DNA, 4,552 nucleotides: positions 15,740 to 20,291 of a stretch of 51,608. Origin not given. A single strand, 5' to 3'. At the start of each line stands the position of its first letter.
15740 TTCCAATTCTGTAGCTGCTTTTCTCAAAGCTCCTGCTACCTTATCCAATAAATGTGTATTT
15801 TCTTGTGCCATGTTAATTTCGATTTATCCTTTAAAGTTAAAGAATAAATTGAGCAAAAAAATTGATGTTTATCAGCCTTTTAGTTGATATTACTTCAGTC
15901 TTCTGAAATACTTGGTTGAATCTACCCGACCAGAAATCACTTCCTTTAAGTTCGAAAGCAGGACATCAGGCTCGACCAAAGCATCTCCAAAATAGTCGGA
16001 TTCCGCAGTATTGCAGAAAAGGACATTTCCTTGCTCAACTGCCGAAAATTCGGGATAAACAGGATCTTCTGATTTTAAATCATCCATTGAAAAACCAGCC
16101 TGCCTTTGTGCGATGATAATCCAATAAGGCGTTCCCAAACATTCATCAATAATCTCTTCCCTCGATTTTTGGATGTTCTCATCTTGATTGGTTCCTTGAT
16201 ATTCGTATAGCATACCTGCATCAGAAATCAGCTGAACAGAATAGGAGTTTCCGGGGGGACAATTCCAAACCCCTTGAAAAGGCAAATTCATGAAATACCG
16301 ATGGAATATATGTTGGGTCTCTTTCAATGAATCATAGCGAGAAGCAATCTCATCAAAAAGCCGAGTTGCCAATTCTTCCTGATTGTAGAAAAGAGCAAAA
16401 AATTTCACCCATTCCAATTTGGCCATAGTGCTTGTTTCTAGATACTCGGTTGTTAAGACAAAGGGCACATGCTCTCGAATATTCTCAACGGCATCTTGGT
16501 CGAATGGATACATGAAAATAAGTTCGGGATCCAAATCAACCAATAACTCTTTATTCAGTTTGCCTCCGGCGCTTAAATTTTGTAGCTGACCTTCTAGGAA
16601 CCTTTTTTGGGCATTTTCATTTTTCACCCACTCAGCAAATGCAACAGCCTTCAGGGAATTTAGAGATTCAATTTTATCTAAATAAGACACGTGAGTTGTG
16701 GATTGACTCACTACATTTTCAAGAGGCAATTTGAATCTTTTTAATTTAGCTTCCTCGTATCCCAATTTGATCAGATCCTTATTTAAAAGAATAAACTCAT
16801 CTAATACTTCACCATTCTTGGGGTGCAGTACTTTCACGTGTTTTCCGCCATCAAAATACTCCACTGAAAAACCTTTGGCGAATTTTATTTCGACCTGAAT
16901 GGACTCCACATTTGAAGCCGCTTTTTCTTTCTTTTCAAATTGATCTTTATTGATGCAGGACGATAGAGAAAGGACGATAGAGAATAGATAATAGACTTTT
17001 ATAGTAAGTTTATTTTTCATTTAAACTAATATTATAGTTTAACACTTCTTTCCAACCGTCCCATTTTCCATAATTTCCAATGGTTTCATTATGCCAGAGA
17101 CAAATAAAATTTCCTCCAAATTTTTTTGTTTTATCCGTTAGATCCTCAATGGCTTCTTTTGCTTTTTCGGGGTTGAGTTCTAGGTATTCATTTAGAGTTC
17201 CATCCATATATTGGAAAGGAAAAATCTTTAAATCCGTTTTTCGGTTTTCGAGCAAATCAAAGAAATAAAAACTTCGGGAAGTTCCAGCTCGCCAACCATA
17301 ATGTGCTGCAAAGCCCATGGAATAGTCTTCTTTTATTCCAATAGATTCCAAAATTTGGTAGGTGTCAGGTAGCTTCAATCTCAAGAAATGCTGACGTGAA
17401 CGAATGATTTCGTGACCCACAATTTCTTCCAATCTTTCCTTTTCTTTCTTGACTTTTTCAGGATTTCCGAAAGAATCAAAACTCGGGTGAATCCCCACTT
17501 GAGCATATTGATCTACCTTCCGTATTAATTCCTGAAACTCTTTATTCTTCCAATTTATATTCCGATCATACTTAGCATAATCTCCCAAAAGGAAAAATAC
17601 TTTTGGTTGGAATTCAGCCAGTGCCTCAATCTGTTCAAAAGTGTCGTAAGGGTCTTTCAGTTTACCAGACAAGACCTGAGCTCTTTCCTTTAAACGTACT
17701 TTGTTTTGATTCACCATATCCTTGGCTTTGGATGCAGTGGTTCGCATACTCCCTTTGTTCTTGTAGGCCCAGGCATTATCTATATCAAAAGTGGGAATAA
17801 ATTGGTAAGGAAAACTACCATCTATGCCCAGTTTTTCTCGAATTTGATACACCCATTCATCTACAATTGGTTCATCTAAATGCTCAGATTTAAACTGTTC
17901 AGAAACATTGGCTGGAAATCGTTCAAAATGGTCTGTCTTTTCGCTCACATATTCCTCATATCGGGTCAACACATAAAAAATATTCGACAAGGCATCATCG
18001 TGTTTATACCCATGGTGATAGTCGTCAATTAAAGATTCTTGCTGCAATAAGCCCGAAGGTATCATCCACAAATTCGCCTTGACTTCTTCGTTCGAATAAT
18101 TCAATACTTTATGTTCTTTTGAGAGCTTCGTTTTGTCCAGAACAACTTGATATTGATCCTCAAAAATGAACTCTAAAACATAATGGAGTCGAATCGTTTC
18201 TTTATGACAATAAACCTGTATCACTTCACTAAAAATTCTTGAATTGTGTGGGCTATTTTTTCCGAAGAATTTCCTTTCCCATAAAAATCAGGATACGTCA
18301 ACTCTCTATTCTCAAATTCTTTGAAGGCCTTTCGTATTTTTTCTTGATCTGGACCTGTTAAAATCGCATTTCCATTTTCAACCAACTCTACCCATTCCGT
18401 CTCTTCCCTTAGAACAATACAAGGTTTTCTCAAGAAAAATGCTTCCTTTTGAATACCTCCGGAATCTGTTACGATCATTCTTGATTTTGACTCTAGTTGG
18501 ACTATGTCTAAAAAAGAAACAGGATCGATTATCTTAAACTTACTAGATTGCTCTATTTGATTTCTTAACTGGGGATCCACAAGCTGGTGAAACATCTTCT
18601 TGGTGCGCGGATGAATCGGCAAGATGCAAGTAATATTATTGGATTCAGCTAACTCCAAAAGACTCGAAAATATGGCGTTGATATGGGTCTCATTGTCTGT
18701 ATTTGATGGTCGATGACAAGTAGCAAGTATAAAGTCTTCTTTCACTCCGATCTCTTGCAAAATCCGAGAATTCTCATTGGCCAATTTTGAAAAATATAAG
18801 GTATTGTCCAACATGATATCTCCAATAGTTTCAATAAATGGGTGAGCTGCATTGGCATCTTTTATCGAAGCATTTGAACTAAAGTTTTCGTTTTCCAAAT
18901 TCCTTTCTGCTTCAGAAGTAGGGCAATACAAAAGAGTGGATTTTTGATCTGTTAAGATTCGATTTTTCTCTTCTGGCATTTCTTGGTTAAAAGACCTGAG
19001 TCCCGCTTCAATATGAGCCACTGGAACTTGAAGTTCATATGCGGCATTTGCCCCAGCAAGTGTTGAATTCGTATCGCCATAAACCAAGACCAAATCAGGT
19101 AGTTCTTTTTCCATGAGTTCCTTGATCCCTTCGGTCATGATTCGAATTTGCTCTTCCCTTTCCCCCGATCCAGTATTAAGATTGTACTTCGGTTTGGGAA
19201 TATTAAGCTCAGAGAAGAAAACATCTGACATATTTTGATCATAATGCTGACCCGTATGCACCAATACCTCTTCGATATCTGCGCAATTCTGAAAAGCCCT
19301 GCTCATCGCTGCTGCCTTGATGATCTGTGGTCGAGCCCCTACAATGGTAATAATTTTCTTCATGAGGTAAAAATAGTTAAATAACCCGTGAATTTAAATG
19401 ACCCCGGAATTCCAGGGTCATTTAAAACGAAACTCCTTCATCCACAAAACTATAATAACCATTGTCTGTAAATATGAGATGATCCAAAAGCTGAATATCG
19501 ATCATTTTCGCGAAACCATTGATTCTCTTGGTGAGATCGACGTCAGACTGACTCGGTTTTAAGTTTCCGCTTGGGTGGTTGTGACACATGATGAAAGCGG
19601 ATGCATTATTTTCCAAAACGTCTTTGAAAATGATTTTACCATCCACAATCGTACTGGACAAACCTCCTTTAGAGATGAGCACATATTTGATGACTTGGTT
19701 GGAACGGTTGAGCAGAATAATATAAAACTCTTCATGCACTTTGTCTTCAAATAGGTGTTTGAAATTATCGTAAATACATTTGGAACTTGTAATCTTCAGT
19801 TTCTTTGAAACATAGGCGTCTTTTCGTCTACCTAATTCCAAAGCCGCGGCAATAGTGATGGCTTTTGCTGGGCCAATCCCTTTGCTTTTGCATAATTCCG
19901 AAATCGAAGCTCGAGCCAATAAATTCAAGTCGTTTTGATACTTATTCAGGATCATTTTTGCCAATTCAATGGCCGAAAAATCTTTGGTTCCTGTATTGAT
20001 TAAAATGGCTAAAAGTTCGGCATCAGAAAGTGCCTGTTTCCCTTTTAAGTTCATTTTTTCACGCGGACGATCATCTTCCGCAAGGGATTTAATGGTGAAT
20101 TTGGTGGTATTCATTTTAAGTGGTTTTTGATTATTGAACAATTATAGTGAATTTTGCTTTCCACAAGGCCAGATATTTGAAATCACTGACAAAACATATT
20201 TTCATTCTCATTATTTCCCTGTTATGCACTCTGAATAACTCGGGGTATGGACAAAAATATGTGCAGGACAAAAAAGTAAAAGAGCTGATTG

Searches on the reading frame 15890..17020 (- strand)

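Call 52: search_protein_families(library=pfam, proteins=[window:15890-17020:-], max_evalue=0.00001)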
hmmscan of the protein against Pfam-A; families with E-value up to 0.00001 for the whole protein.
window:15890-17020:- (376 aa): 1 family
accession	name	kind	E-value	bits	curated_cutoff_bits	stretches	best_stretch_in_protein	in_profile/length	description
PF01497.23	Peripla_BP_2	-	5.2e-13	49.4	27.5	1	113-336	8-231/235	Periplasmic binding protein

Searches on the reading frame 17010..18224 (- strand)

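Call 52: search_protein_families(library=pfam, proteins=[window:17010-18224:-], max_evalue=0.00001)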
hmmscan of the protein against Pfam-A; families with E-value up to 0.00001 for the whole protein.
window:17010-18224:- (404 aa): 1 family
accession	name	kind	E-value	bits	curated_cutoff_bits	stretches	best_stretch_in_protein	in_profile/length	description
PF23019.1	DUF7033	-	4.7e-20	72.2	27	1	77-157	4-90/90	Family of unknown function (DUF7033)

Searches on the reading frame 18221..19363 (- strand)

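Call 52: search_protein_families(library=pfam, proteins=[window:18221-19363:-], max_evalue=0.00001)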
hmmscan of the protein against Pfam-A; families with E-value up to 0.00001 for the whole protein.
window:18221-19363:- (380 aa): 1 family
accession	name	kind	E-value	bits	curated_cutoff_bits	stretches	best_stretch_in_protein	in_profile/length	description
PF02350.25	Epimerase_2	-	3e-100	335.9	30.6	1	23-374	2-346/347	UDP-N-acetylglucosamine 2-epimerase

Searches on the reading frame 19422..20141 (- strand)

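Call 53: search_protein_families(library=pfam, proteins=[window:19422-20141:-], max_evalue=0.00001)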
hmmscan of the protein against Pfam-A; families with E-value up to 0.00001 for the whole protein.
window:19422-20141:- (239 aa): 2 families
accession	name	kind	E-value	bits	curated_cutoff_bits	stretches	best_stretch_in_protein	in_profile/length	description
PF04002.20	RadC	-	4.7e-40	136.7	22.1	1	117-236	1-120/121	RadC-like JAB domain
PF20582.4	UPF0758_N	-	1.4e-28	99.2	27.1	1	17-95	1-77/77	UPF0758 N-terminal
